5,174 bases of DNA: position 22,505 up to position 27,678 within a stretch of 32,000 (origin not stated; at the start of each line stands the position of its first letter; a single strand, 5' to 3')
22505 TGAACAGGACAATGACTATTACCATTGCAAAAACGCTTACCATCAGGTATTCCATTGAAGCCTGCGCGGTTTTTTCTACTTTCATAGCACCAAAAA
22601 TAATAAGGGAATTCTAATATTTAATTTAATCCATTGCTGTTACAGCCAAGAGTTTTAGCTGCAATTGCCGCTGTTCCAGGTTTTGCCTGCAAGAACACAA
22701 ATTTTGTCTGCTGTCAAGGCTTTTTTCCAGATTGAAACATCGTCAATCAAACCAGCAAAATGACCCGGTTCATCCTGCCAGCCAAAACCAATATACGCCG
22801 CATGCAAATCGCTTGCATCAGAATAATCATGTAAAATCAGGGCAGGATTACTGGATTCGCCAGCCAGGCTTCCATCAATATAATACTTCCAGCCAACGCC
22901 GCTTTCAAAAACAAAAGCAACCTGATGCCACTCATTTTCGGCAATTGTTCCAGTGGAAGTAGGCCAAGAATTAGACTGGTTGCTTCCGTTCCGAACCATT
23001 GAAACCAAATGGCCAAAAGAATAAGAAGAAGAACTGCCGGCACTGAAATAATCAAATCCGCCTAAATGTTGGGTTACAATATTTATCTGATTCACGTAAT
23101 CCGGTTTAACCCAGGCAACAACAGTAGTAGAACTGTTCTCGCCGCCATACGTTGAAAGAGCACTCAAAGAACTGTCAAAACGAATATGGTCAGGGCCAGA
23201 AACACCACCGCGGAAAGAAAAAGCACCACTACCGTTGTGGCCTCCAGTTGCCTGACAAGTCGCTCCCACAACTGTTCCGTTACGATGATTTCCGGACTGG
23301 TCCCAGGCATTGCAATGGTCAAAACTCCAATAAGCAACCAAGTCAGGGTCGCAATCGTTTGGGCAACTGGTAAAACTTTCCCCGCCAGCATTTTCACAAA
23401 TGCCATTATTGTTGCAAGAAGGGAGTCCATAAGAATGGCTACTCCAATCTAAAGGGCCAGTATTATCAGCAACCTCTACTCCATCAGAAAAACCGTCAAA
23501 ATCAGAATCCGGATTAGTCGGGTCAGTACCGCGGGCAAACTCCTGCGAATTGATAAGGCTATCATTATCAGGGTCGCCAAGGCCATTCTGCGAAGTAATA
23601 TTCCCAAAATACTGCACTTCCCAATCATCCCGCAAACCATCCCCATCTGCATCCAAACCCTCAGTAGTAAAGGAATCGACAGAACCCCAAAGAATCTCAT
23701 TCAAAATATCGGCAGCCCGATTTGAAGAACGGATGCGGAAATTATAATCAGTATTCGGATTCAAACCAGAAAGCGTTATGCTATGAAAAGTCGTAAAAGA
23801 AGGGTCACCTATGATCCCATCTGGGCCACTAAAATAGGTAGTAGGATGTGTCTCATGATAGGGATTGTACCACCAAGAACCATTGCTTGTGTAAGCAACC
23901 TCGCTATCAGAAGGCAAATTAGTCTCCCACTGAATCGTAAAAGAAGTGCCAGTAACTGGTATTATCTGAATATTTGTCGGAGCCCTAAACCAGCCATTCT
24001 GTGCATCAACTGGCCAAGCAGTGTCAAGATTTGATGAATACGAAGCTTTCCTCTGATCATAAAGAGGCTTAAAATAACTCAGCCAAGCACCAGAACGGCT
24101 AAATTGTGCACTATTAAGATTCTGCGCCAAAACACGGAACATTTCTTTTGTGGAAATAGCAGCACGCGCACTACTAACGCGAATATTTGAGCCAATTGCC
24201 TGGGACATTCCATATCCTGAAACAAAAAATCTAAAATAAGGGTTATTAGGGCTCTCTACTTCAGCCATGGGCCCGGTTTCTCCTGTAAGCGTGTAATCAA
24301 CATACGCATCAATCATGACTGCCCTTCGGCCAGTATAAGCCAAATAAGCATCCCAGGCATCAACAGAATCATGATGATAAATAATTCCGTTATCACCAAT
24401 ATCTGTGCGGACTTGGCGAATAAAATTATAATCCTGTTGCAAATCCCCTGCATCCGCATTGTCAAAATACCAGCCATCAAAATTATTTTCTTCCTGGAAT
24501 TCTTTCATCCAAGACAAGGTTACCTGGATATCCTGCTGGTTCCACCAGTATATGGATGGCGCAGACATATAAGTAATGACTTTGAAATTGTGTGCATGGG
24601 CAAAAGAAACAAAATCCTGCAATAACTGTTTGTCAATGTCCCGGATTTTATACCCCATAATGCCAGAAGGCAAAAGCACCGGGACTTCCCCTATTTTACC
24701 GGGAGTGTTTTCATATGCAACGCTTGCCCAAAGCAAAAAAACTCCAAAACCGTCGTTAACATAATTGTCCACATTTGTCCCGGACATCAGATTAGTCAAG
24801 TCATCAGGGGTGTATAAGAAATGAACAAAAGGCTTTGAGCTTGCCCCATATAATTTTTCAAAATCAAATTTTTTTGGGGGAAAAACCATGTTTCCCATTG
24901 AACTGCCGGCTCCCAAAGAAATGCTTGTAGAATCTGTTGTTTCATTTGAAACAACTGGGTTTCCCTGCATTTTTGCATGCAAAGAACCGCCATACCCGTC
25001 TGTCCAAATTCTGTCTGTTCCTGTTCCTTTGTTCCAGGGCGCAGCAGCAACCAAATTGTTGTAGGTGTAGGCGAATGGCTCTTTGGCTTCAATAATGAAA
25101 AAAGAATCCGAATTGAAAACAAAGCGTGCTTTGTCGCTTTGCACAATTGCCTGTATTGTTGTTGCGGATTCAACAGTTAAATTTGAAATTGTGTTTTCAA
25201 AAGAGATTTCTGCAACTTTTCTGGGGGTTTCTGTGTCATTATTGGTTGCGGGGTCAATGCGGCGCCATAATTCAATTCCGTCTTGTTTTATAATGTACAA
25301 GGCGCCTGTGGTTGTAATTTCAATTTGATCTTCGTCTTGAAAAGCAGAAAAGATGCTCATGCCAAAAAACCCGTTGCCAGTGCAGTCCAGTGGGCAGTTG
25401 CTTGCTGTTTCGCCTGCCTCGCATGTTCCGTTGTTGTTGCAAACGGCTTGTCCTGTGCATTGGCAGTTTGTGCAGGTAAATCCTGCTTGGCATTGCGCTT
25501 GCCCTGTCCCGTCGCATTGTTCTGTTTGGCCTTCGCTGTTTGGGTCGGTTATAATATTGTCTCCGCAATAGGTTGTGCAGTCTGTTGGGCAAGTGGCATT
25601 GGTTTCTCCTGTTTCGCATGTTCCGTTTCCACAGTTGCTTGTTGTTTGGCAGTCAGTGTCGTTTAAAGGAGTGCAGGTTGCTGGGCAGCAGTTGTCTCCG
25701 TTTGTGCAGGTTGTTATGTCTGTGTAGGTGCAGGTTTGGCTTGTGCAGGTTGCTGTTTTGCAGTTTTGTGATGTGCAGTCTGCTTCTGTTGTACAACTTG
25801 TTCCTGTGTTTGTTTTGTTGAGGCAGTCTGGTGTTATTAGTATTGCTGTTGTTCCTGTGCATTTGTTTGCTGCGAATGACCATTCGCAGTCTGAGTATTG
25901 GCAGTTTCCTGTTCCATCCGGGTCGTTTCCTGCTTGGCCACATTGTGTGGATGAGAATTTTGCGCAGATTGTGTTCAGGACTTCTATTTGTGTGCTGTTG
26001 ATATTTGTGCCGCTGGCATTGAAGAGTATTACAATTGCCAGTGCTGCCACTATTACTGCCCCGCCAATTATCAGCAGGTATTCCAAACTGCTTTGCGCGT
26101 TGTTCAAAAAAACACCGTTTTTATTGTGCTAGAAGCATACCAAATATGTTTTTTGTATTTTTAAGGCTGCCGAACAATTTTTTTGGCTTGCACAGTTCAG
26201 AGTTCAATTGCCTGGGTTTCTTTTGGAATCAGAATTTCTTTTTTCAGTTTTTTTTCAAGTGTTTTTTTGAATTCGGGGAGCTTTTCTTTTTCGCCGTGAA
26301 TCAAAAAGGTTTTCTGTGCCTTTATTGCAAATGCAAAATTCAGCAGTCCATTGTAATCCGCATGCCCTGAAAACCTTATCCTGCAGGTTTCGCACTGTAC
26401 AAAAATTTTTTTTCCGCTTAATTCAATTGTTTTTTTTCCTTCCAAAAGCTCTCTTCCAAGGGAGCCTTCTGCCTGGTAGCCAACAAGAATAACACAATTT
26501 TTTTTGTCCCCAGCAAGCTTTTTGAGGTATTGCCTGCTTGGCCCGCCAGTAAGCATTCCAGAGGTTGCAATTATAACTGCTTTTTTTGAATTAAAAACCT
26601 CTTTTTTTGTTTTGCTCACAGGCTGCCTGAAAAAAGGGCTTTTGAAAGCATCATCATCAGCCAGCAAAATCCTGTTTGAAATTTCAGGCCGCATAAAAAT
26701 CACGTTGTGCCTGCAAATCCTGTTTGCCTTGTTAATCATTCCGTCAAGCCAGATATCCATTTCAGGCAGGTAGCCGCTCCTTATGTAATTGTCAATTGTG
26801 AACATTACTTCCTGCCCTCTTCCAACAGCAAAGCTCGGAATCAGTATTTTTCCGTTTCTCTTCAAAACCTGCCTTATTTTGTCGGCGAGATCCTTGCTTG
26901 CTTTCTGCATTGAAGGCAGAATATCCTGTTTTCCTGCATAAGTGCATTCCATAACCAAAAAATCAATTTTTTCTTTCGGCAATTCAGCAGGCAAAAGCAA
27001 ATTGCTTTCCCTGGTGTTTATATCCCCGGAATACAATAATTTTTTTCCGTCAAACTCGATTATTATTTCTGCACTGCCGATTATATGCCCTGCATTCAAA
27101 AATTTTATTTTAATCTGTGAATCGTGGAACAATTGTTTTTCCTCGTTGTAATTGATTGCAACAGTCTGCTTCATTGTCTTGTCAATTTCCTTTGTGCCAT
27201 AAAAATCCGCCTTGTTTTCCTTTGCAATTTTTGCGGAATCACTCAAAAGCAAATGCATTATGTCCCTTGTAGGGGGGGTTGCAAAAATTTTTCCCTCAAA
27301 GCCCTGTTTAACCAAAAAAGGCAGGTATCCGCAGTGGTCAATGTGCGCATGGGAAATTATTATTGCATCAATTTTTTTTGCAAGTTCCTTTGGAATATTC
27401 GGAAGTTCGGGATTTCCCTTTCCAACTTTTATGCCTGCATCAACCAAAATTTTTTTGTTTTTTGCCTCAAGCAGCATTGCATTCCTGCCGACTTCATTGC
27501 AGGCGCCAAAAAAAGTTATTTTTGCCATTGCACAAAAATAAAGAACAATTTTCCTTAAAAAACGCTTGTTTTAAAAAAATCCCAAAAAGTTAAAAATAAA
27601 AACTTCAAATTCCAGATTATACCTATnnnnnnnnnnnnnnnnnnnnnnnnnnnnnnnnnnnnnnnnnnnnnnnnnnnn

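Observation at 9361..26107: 17-kb co-directional Epd/Tad-like archaeal type IV pilus operon with an uncharacterised accessory set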

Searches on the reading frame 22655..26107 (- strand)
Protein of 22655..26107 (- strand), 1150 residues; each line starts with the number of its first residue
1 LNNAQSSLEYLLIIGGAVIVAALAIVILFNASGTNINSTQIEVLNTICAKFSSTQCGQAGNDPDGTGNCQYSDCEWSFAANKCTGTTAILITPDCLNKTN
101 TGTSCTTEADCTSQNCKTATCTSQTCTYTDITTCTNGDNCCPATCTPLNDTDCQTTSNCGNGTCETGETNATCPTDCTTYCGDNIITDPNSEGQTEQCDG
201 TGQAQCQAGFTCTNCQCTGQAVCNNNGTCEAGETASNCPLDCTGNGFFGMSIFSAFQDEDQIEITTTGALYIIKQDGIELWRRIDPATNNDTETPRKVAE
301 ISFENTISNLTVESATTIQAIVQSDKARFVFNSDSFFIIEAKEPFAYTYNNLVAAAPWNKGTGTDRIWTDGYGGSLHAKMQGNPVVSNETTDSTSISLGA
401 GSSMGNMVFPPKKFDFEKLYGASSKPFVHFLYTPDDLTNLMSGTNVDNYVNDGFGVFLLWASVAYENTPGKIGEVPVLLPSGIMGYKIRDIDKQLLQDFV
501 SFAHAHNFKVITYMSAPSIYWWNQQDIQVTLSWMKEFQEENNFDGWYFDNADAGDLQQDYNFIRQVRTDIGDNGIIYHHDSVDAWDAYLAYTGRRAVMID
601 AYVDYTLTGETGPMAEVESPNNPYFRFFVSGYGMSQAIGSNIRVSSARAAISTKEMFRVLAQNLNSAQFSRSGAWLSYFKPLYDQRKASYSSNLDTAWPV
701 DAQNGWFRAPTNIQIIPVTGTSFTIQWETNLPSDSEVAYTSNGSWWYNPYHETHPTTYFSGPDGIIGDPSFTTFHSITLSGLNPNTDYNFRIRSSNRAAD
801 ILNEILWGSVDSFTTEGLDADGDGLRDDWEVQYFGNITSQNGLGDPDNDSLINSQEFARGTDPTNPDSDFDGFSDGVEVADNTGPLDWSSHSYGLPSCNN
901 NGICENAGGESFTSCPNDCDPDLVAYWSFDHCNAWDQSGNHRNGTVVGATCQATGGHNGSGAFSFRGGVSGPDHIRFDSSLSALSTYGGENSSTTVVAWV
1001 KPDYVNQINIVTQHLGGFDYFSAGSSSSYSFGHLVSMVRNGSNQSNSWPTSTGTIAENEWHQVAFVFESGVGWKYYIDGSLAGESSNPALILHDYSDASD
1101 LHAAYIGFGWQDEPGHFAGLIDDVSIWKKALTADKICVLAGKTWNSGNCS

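Call 4: search_protein_families(library=pfam, proteins=[window:22655-26107:-], max_evalue=0.01)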
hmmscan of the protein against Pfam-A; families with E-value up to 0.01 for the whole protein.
window:22655-26107:- (1150 aa): 5 families
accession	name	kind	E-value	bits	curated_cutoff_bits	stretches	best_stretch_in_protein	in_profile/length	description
PF13385.13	Laminin_G_3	-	8.6e-20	71.9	27.6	1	991-1137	16-151/151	Concanavalin A-like lectin/glucanases superfamily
PF16656.11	Pur_ac_phosph_N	-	8.3e-09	36.3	30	1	710-815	1-93/93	Purple acid Phosphatase, N-terminal domain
PF00041.27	fn3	-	1.5e-06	28.8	25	1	709-798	2-72/84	Fibronectin type III domain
PF18884.5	TSP3_bac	-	4.9e-06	26.7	25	0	867-887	1-21/22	Bacterial TSP3 repeat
PF04021.17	Class_IIIsignal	-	0.0013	19.1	23.7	1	2-27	1-26/27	Class III signal peptide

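Call 5: search_protein_families(library=ncbifam, proteins=[window:22655-26107:-], max_evalue=0.01)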
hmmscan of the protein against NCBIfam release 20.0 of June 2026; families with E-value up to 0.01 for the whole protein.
window:22655-26107:- (1150 aa): 0 families

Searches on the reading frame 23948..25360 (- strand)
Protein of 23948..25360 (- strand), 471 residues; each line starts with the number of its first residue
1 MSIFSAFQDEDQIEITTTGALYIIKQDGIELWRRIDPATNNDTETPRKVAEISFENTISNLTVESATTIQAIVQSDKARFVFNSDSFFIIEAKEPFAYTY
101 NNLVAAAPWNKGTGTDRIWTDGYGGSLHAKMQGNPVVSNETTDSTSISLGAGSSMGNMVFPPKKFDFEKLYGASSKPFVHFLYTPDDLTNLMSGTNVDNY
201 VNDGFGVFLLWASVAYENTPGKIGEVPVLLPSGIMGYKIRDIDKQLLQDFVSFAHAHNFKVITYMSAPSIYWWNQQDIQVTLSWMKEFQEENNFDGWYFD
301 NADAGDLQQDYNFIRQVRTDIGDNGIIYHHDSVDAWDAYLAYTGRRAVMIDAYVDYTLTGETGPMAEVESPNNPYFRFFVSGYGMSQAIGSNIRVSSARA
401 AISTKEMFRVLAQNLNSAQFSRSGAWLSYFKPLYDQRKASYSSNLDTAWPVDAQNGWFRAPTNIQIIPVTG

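Call 54: search_protein_families(library=pfam, proteins=[window:23948-25360:-], max_evalue=0.1)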
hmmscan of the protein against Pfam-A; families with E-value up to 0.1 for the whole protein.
window:23948-25360:- (471 aa): 1 family
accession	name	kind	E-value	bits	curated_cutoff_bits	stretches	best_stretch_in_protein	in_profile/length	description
PF06229.18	FRG1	-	0.087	13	27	0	380-430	43-93/189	FRG1-like domain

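Call 55: search_solved_structures(query=window:23948-25360:-, max_evalue=10)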
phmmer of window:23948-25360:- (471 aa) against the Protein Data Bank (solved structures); distinct sequences matched with E-value up to 10: 3.
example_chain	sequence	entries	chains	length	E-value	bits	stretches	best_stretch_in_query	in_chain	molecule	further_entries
9ibo_A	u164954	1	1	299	0.22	13.6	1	358-424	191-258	TAXI family TRAP transporter solute-binding subunit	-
8s4j_A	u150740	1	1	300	0.22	13.5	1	358-424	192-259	TAXI family TRAP transporter solute-binding subunit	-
8ua5_A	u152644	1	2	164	0.93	11.5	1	317-380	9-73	RL2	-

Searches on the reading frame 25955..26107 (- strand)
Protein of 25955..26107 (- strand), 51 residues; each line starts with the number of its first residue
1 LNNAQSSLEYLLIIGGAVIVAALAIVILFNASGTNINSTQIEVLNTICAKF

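Call 35: search_protein_families(library=pfam, proteins=[window:25955-26107:-], max_evalue=10)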
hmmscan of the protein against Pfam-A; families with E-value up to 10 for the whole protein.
seq(51 aa): 1 family
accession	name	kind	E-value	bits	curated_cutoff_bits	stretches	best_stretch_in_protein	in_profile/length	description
PF04021.17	Class_IIIsignal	-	1.4e-05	25.3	23.7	1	2-27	1-26/27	Class III signal peptide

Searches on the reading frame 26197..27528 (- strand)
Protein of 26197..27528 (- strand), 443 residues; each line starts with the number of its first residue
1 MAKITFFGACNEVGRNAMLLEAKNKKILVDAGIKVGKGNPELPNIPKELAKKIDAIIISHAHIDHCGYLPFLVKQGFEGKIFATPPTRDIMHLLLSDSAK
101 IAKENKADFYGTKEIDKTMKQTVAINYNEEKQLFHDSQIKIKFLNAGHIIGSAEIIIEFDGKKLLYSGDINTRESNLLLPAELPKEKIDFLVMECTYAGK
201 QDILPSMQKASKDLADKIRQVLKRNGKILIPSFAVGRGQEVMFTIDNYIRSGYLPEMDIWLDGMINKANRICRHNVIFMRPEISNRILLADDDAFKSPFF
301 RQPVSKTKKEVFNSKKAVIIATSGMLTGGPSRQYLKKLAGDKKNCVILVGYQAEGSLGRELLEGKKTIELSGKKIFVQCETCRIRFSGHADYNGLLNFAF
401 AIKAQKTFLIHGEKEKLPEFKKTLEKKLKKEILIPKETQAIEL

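Call 13: search_protein_families(library=pfam, proteins=[window:26197-27528:-], max_evalue=0.01)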
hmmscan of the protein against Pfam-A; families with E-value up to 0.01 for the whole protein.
window:26197-27528:- (443 aa): 6 families
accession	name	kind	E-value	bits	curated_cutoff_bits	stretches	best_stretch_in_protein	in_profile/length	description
PF10996.14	Beta-Casp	-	1.1e-25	90.9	27.7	1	239-361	2-120/120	Beta-Casp domain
PF16661.11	Lactamase_B_6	-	7.5e-16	58.5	27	1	19-182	1-174/193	Metallo-beta-lactamase superfamily domain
PF00753.33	Lactamase_B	-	1.6e-14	54.8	22.7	1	13-187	4-162/196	Metallo-beta-lactamase superfamily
PF12706.13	Lactamase_B_2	-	7.5e-14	52.2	27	1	26-202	2-171/200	Beta-lactamase superfamily domain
PF07521.17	RMMBL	-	1.2e-12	48.1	21.6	1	377-435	4-63/63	Zn-dependent metallo-hydrolase RNA specificity domain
PF13483.12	Lactamase_B_3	-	0.00027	21.4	24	1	13-66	5-50/160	Beta-lactamase superfamily domain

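Call 59: search_protein_families(library=ncbifam, proteins=[window:26197-27528:-], max_evalue=0.01)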
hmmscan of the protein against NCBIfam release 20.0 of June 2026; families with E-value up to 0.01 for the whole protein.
window:26197-27528:- (443 aa): 27 families (the best 25 are shown)
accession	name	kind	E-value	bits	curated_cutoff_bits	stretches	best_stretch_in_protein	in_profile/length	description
TIGR03675.1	arCOG00543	equivalog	3.1e-125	418.8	580.2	1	2-442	175-629/631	beta-CASP ribonuclease aCPSF1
NF045584.1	cas14_MBL_CASP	equivalog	1.2e-100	337.6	800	1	3-430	2-429/612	type VII CRISPR-associated protein Cas14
TIGR04122.1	Xnuc_lig_assoc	equivalog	6e-19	68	325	1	121-280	60-211/326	ligase-associated DNA damage response exonuclease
TIGR00649.1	MG423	subfamily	7.7e-13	47.7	400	1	3-234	2-227/546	RNase J family beta-CASP ribonuclease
NF047419.1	RNase_J1_RnjA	exception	2.9e-12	46.1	820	1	4-234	4-225/549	ribonuclease J1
NF001911.0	PRK00685.1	equivalog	5.8e-09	35.8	144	1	13-172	6-146/228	metal-dependent hydrolase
NF012229.1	bla_class_B_core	domain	1.2e-08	35.2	100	1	8-110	8-94/139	metallo-beta-lactamase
NF033088.2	bla_subclass_B1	equivalog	1e-07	31.8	200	1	11-168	27-157/217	subclass B1 metallo-beta-lactamase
NF002558.0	PRK02126.1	subfamily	6.2e-06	25.4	315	1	23-66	26-61/345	ribonuclease Z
TIGR02651.1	RNase_Z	equivalog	2.2e-05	23.7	292.95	1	16-78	19-78/302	ribonuclease Z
NF000801.0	PRK00055.1-3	equivalog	4.9e-05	22.5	252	1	16-73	21-74/307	ribonuclease Z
NF041257.1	GntH_guanitoxin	equivalog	8.1e-05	21.6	333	0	50-74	65-89/374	guanitoxin biosynthesis MBL fold metallo-hydrolase GntH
NF012137.0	bla_xUS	exception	0.00011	21.8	400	1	14-92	48-124/246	MUS/TUS/MOC family subclass B1 metallo-beta-lactamase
NF012146.1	blaB-IND-MUS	exception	0.00025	20.5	270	0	12-95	46-127/237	BlaB/IND/MUS family subclass B1 metallo-beta-lactamase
NF008887.0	PRK11921.1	equivalog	0.00055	18.9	635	1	24-88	43-107/396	anaerobic nitric oxide reductase flavorubredoxin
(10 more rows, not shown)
